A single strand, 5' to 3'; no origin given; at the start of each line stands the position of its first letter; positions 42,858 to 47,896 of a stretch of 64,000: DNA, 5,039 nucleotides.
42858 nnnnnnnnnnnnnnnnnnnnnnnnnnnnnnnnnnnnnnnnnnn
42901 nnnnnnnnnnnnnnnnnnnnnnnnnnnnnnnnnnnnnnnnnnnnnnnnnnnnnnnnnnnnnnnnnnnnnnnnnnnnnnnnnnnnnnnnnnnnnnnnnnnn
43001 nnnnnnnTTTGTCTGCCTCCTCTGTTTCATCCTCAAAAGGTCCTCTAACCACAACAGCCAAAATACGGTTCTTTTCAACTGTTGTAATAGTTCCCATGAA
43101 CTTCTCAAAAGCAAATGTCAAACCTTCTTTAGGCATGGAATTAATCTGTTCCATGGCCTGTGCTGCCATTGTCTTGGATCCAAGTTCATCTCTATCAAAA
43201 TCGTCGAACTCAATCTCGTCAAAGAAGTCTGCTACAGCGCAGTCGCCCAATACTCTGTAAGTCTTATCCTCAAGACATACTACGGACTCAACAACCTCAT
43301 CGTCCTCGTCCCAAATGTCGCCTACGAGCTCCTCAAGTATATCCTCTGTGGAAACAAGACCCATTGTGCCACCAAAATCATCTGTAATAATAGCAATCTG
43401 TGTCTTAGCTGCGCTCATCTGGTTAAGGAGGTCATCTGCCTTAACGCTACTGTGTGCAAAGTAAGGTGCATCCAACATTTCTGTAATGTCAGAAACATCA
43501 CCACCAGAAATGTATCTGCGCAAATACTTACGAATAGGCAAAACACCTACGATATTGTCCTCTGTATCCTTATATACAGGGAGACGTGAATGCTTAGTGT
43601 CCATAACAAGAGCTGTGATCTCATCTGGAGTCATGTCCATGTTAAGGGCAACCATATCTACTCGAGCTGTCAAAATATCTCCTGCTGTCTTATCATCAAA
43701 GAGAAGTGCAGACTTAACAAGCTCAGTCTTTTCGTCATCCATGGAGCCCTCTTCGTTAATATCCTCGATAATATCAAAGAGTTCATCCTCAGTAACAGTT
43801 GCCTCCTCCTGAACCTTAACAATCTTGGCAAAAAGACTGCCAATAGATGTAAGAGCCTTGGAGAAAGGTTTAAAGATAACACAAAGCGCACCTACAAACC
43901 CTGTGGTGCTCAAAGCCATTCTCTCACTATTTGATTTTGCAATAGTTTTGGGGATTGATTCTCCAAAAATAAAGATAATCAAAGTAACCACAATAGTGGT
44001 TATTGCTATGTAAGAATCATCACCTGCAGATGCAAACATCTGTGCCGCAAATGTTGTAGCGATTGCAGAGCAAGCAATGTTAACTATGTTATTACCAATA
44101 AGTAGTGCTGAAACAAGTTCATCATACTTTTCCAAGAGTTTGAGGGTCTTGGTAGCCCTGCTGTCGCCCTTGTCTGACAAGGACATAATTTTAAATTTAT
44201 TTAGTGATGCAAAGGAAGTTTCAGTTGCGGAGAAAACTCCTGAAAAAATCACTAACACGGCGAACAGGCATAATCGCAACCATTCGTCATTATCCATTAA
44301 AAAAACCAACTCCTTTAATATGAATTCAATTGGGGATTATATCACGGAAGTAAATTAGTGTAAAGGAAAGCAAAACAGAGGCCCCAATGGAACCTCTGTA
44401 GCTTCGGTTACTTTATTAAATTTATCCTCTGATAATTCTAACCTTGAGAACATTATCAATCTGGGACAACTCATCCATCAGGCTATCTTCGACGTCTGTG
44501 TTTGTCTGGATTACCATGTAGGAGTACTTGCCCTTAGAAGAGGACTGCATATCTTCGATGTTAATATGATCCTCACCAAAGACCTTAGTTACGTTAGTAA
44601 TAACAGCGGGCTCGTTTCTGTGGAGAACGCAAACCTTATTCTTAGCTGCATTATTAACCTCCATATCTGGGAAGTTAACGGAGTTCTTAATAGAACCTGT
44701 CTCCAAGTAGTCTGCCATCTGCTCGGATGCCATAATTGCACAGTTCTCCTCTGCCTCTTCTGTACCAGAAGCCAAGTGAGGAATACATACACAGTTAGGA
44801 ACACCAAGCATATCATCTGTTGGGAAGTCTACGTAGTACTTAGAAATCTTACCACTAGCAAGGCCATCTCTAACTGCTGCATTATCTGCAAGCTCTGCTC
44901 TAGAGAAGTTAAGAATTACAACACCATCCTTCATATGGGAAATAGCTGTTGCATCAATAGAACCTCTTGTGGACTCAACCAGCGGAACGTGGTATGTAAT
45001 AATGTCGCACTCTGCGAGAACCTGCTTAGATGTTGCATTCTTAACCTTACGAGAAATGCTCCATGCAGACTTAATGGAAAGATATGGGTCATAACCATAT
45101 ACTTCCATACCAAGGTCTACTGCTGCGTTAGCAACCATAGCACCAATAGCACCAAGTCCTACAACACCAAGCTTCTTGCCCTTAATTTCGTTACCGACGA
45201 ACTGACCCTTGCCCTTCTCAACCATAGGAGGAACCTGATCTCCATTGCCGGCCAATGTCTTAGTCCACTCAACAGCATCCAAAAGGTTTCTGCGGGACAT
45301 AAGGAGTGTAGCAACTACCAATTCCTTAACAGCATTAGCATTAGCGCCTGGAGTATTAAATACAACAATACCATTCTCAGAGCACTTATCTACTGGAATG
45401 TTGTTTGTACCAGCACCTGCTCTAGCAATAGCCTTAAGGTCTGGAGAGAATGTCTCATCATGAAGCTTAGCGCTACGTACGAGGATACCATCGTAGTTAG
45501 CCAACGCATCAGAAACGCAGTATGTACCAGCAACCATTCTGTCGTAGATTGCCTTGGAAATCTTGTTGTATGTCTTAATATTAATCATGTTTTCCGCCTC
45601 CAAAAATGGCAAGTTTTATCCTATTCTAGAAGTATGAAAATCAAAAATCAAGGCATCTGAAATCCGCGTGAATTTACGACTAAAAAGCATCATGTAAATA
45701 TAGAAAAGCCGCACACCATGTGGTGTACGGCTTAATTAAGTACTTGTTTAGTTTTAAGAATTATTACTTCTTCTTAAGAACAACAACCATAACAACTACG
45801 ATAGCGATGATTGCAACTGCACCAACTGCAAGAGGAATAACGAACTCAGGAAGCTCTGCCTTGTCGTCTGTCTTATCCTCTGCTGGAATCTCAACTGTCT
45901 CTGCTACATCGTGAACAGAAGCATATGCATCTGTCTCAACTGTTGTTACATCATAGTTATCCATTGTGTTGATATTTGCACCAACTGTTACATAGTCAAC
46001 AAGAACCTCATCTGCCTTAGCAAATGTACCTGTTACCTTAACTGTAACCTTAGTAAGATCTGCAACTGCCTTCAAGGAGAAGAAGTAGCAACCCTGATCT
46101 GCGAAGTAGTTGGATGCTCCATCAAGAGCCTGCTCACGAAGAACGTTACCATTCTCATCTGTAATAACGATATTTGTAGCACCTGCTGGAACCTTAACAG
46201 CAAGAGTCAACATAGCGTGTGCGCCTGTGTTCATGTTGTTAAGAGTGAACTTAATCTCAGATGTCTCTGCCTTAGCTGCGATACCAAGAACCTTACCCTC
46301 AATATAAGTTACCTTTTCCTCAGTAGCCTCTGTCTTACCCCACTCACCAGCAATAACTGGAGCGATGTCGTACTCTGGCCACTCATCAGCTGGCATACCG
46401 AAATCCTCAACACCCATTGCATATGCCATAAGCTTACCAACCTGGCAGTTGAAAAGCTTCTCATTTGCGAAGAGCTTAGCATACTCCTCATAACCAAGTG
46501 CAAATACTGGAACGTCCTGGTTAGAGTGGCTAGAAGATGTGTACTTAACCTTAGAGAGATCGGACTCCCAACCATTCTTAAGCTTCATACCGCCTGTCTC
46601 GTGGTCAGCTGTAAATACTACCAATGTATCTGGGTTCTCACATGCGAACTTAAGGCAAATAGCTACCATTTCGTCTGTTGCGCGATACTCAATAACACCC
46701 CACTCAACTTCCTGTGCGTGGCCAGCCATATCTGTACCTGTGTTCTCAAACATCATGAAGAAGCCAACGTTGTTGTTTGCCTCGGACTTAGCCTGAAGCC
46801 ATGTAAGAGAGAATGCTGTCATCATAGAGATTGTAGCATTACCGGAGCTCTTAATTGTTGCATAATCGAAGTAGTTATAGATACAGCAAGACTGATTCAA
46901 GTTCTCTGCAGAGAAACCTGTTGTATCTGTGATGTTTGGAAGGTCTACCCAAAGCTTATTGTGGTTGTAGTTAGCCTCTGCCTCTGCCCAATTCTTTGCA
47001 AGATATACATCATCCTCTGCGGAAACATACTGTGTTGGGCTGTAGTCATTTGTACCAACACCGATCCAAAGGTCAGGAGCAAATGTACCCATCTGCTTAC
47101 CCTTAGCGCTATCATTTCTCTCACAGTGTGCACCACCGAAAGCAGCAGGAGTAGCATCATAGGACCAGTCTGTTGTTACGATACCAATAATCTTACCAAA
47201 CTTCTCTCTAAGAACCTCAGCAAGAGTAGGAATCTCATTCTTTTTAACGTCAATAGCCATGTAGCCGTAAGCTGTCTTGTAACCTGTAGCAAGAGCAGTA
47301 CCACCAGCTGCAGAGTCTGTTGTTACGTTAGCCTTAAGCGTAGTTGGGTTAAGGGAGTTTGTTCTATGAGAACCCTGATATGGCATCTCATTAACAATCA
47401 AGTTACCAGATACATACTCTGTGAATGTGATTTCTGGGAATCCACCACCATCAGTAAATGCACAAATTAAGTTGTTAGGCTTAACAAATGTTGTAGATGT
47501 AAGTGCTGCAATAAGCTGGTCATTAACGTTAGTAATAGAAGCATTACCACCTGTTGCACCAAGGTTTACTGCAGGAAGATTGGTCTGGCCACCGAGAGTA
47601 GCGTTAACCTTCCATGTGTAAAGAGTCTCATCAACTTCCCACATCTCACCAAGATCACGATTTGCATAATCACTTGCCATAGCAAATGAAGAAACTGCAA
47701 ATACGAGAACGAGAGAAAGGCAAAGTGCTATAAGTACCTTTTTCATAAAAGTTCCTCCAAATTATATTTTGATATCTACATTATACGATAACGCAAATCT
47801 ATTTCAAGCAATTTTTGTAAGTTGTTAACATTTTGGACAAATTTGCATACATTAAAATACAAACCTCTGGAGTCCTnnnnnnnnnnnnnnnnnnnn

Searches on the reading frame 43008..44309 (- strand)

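Call 59: search_protein_families(library=pfam, proteins=[window:43008-44309:-], max_evalue=0.00001)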
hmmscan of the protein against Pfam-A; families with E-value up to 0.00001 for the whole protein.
window:43008-44309:- (434 aa): 2 families
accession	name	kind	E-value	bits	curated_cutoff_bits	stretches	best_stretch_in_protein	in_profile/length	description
PF01595.25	CNNM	-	5.9e-45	153.6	28.4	1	15-193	2-180/181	Cyclin M transmembrane N-terminal domain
PF00571.33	CBS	-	7e-11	42.7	24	0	211-265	3-54/57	CBS domain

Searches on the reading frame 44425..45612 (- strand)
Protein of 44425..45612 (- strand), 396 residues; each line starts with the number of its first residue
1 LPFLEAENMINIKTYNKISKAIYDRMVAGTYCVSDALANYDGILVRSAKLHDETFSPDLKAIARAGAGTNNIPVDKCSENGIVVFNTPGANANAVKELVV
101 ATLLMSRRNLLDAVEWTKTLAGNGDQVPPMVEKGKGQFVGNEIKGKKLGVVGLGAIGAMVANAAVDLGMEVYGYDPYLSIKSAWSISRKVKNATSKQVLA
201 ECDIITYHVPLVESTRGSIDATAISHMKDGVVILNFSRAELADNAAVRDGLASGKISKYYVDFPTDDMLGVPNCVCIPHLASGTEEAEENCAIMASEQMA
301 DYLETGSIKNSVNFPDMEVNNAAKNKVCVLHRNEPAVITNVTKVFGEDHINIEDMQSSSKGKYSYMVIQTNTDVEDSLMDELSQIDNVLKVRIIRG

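Call 59: search_protein_families(library=pfam, proteins=[window:44425-45612:-], max_evalue=0.00001)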
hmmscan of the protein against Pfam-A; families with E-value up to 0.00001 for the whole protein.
window:44425-45612:- (396 aa): 4 families
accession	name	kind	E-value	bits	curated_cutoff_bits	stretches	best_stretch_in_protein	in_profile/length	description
PF02826.25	2-Hacid_dh_C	-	2.2e-34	118.8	25.1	1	127-281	23-178/178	D-isomer specific 2-hydroxyacid dehydrogenase, NAD binding domain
PF00389.36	2-Hacid_dh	-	3.4e-21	75.8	24.6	1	35-313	35-134/134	D-isomer specific 2-hydroxyacid dehydrogenase, catalytic domain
PF22629.2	ACT_AHAS_ss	-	3.4e-08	34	27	1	329-390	3-67/67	AHAS small subunit-like ACT domain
PF03446.21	NAD_binding_2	-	3.8e-07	30.7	21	1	147-255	1-111/161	NAD binding domain of 6-phosphogluconate dehydrogenase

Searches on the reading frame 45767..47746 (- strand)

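Call 60: search_protein_families(library=pfam, proteins=[window:45767-47746:-], max_evalue=0.00001)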
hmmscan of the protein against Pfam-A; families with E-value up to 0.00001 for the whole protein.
window:45767-47746:- (660 aa): 2 families
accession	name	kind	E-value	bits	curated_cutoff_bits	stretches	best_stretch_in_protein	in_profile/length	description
PF00245.25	Alk_phosphatase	-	1.1e-27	97.5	24.4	2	92-212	3-126/423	Alkaline phosphatase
PF01676.23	Metalloenzyme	-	3e-07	30.6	24.3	1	321-431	140-237/252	Metalloenzyme superfamily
